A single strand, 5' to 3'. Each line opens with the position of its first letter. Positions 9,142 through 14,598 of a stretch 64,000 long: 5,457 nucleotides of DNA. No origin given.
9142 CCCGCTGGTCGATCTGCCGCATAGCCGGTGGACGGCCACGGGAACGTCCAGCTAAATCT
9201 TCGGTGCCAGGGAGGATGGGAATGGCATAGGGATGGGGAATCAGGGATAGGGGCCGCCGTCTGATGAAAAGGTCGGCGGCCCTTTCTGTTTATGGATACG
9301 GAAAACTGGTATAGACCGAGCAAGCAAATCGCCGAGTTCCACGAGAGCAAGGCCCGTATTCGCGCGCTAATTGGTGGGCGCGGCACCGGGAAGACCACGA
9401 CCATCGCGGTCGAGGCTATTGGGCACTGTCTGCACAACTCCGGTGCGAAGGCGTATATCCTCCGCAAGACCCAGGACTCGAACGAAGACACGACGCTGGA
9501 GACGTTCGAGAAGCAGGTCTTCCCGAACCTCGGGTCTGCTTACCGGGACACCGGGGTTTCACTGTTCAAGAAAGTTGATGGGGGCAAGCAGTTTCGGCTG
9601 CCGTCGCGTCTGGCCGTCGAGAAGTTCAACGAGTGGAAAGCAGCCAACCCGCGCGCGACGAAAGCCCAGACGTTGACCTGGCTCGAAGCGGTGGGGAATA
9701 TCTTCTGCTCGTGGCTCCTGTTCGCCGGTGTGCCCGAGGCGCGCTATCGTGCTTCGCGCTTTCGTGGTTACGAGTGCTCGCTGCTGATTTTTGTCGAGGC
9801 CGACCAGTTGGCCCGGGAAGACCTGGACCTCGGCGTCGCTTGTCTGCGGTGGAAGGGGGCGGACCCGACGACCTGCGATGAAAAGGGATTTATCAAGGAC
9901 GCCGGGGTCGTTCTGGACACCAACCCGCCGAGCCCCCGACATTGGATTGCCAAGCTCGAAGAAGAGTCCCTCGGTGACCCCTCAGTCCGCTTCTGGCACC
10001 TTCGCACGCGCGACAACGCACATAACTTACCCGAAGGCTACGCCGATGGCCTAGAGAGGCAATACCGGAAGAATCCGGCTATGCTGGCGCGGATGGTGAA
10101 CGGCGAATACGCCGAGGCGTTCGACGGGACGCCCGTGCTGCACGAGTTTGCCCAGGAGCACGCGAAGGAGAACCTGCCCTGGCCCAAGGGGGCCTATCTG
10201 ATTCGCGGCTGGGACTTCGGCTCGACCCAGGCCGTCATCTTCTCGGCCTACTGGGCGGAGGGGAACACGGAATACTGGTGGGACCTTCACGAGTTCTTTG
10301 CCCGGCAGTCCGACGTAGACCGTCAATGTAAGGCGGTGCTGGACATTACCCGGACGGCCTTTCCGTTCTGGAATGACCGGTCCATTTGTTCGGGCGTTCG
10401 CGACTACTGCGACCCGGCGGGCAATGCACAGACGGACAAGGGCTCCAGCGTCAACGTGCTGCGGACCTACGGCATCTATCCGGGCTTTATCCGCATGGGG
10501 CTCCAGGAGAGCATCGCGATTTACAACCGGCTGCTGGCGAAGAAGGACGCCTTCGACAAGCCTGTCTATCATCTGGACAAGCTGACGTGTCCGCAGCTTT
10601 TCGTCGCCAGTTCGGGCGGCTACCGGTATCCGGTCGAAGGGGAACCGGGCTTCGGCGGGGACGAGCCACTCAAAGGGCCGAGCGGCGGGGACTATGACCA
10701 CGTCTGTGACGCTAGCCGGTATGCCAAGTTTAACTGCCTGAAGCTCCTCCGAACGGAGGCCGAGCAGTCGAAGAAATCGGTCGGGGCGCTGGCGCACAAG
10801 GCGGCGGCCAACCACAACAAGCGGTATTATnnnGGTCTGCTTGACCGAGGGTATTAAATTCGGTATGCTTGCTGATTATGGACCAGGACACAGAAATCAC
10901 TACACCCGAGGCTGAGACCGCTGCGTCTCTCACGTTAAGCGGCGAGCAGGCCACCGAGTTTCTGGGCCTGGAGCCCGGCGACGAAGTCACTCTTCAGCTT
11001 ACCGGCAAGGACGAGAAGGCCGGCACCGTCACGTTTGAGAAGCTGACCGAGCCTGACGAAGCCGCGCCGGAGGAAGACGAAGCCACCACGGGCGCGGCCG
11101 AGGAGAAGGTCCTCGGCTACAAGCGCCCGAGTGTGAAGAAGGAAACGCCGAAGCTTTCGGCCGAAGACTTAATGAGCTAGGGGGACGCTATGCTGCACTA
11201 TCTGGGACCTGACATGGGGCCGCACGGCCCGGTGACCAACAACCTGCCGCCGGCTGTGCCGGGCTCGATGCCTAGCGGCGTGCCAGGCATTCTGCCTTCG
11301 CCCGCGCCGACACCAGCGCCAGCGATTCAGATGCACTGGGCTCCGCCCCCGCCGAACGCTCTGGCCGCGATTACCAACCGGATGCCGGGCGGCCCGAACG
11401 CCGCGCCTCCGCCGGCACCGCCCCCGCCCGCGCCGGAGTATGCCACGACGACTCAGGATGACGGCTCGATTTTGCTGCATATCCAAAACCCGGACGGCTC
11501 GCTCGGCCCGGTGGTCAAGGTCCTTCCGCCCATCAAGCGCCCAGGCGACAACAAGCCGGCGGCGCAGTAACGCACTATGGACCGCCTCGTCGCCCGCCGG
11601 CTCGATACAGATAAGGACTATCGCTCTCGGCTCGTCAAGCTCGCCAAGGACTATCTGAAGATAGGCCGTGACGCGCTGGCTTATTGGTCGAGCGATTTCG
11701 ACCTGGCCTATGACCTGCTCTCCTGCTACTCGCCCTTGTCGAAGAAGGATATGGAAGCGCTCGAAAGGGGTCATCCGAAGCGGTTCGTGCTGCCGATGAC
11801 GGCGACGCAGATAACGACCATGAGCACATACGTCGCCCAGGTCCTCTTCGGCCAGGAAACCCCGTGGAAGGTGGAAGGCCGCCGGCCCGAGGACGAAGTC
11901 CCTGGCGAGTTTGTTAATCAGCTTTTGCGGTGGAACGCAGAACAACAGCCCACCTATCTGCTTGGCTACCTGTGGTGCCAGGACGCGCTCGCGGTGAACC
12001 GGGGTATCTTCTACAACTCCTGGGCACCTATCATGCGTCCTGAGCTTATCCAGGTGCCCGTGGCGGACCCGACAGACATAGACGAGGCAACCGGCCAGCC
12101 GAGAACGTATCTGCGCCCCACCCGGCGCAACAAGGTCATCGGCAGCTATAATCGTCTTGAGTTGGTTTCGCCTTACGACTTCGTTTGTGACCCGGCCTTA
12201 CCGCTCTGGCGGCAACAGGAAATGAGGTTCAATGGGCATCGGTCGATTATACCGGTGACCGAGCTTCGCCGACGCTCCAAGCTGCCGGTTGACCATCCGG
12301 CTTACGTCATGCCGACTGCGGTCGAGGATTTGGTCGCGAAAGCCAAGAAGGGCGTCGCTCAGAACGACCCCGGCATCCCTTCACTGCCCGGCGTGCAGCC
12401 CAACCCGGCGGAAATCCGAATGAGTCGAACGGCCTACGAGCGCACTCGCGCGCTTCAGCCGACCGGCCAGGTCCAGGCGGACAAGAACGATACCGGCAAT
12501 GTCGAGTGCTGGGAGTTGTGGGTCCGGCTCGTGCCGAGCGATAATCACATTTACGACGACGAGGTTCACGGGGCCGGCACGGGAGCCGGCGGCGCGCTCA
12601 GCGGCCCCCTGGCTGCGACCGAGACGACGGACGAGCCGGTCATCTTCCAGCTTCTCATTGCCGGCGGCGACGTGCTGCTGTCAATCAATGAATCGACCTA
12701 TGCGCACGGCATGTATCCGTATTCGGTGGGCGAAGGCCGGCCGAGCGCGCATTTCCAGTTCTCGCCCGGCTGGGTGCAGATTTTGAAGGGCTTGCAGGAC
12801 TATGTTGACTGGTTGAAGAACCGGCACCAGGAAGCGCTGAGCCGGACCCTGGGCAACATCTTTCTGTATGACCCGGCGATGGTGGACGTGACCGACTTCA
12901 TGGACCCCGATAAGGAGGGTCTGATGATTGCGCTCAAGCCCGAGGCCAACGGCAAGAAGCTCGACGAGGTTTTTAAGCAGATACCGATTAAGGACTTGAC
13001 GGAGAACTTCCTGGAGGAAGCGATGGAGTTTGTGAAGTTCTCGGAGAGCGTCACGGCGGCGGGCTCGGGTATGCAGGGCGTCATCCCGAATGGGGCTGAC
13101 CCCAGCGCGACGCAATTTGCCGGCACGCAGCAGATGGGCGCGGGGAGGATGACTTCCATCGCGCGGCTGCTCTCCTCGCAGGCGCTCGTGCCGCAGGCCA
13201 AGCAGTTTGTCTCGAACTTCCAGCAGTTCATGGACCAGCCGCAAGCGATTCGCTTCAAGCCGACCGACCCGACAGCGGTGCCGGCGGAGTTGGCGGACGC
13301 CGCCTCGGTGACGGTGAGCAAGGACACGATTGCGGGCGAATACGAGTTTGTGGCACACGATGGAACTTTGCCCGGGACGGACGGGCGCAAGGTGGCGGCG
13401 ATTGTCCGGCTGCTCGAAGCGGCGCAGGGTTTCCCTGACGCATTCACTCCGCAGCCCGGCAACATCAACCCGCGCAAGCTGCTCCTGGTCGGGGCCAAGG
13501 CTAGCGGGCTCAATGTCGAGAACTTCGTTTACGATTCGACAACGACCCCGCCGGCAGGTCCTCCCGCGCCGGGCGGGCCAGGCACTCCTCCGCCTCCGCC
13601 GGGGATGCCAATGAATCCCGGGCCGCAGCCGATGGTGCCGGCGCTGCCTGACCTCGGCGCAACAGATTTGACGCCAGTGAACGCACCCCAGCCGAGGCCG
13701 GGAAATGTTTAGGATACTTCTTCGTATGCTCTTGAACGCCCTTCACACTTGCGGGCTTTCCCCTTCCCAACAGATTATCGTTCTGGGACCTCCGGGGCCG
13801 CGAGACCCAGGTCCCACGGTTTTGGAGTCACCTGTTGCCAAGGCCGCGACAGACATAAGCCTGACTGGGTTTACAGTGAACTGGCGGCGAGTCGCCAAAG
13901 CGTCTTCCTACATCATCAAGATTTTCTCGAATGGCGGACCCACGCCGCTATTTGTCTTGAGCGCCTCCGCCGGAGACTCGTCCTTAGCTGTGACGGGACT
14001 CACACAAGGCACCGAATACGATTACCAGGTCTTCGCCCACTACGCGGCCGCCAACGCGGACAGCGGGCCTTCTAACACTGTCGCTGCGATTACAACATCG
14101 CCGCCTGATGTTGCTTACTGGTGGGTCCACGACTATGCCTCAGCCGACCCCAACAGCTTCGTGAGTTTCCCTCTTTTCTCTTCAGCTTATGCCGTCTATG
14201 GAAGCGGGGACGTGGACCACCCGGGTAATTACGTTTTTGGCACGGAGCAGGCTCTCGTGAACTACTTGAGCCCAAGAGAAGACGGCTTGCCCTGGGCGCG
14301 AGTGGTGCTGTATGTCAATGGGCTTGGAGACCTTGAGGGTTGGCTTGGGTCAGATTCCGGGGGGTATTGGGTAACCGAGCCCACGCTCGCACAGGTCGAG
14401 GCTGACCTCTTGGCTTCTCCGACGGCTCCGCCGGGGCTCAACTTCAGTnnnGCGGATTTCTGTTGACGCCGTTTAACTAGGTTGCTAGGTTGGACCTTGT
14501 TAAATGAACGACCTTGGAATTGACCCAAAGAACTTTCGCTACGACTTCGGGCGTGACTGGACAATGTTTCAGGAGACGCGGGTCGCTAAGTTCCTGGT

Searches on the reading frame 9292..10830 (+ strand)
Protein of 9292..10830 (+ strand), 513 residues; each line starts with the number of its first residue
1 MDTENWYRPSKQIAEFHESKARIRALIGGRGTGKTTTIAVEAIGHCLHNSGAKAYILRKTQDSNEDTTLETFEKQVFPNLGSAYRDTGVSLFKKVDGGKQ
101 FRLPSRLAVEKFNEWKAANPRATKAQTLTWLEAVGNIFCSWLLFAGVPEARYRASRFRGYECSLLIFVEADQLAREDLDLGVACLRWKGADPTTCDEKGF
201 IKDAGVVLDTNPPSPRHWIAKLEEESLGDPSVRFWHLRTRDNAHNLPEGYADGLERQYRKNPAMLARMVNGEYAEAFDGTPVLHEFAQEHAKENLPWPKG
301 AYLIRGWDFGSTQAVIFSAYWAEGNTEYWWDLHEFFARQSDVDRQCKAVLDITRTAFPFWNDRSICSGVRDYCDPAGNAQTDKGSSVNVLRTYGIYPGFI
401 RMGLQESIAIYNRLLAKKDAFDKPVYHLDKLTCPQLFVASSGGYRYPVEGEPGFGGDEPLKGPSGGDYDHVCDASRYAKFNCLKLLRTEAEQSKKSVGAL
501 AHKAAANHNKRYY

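Call 3: search_protein_families(library=pfam, proteins=[window:9292-10830:+], max_evalue=1)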
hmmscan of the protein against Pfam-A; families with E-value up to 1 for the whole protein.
window:9292-10830:+ (513 aa): 7 families
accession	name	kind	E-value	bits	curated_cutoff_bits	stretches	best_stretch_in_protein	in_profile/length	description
PF03237.21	Terminase_6N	-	1.2e-09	38.6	22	1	27-273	3-200/215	Terminase large subunit, T4likevirus-type, N-terminal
PF04466.19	Terminase_3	-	5.3e-08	33.1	23.2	2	21-75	2-55/201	Phage terminase large subunit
PF13604.12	AAA_30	-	0.015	15.5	27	1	13-40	10-37/191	AAA domain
PF13245.12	AAA_19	-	0.025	15.2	25.1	1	17-40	7-30/134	AAA domain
PF13555.12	AAA_29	-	0.081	13.1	27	1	4-40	7-42/61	P-loop containing region of AAA domain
PF24389.1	ORC-CDC6-like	-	0.21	10.7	27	1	6-37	20-48/571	ORC-CDC6-like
PF25199.1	nSTAND_NTPase5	-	0.22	11.8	34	1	17-69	37-88/145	Novel STAND NTPase 5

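Call 4: search_protein_families(library=phrogs, proteins=[window:9292-10830:+], max_evalue=0.01)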
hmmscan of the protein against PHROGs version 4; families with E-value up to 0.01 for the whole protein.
window:9292-10830:+ (513 aa): 6 families
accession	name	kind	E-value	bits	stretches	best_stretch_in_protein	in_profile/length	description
phrog_2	-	head and packaging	1.2e-28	101.4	1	11-489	268-600/807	terminase large subunit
phrog_3717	-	head and packaging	3.5e-10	40.8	1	13-76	15-80/277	terminase large subunit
phrog_979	-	head and packaging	1.7e-07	31.3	1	8-313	153-446/642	terminase large subunit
phrog_8711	-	head and packaging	1e-05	26.5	1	12-72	16-76/89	terminase large subunit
phrog_10250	-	head and packaging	0.0021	18.8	1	262-479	7-212/228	terminase large subunit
phrog_5653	-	head and packaging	0.0038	18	0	289-362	18-92/199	terminase large subunit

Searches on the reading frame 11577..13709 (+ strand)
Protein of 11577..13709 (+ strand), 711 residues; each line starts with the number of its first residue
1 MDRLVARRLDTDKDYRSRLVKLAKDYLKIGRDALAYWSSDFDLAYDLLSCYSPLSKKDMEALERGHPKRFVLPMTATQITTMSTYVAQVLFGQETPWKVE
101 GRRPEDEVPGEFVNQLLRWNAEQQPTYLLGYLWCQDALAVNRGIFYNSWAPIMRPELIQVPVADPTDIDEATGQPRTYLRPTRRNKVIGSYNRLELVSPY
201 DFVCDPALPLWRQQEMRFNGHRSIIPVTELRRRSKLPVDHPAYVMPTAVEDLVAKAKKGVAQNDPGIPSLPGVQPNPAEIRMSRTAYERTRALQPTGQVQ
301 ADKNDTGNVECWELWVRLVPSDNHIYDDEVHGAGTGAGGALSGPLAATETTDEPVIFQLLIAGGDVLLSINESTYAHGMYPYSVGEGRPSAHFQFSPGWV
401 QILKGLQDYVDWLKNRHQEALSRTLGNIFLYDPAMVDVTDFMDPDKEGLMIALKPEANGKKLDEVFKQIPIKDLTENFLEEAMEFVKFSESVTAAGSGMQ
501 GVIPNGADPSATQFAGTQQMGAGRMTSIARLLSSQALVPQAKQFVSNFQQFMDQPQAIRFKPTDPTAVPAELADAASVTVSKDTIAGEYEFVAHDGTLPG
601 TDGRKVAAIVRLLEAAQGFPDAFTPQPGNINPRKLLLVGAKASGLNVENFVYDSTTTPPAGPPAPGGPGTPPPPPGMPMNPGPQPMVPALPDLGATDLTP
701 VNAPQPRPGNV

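Call 3: search_protein_families(library=pfam, proteins=[window:11577-13709:+], max_evalue=1)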
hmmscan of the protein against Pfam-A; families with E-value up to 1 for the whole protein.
window:11577-13709:+ (711 aa): 1 family
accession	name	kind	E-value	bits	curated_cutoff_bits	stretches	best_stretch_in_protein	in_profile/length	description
PF23899.1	SU10_portal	-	4.7e-07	29.1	30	1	358-581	295-507/593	Phage SU10 portal protein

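Call 4: search_protein_families(library=phrogs, proteins=[window:11577-13709:+], max_evalue=0.01)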
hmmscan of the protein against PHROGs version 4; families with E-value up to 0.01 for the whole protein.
window:11577-13709:+ (711 aa): 1 family
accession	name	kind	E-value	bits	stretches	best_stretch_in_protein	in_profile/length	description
phrog_156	-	head and packaging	3e-10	40.1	1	360-624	275-537/681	portal protein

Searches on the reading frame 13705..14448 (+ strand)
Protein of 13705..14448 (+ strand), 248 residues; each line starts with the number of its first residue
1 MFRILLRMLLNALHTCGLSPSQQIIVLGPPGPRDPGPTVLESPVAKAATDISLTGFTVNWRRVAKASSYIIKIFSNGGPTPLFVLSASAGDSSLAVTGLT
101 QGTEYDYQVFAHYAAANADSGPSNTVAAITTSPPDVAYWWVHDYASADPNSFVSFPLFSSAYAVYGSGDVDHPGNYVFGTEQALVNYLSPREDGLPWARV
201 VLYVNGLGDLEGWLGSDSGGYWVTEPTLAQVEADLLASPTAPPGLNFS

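Call 3: search_protein_families(library=pfam, proteins=[window:13705-14448:+], max_evalue=1)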
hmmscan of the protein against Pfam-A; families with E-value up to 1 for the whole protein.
window:13705-14448:+ (248 aa): 2 families
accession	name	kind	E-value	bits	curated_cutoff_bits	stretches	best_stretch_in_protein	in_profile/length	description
PF00041.27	fn3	-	2.7e-05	24.7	25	1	48-116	8-73/84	Fibronectin type III domain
PF16656.11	Pur_ac_phosph_N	-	0.032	15.2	30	1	55-112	14-81/93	Purple acid Phosphatase, N-terminal domain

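Call 4: search_protein_families(library=phrogs, proteins=[window:13705-14448:+], max_evalue=0.01)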
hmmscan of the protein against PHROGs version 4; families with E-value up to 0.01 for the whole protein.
window:13705-14448:+ (248 aa): 2 families
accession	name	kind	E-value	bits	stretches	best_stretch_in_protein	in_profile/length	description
phrog_4971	-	tail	0.00021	21.7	1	34-127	186-278/283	major tail protein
phrog_1696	-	tail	0.00025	19.2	1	39-129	1143-1229/2079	major tail protein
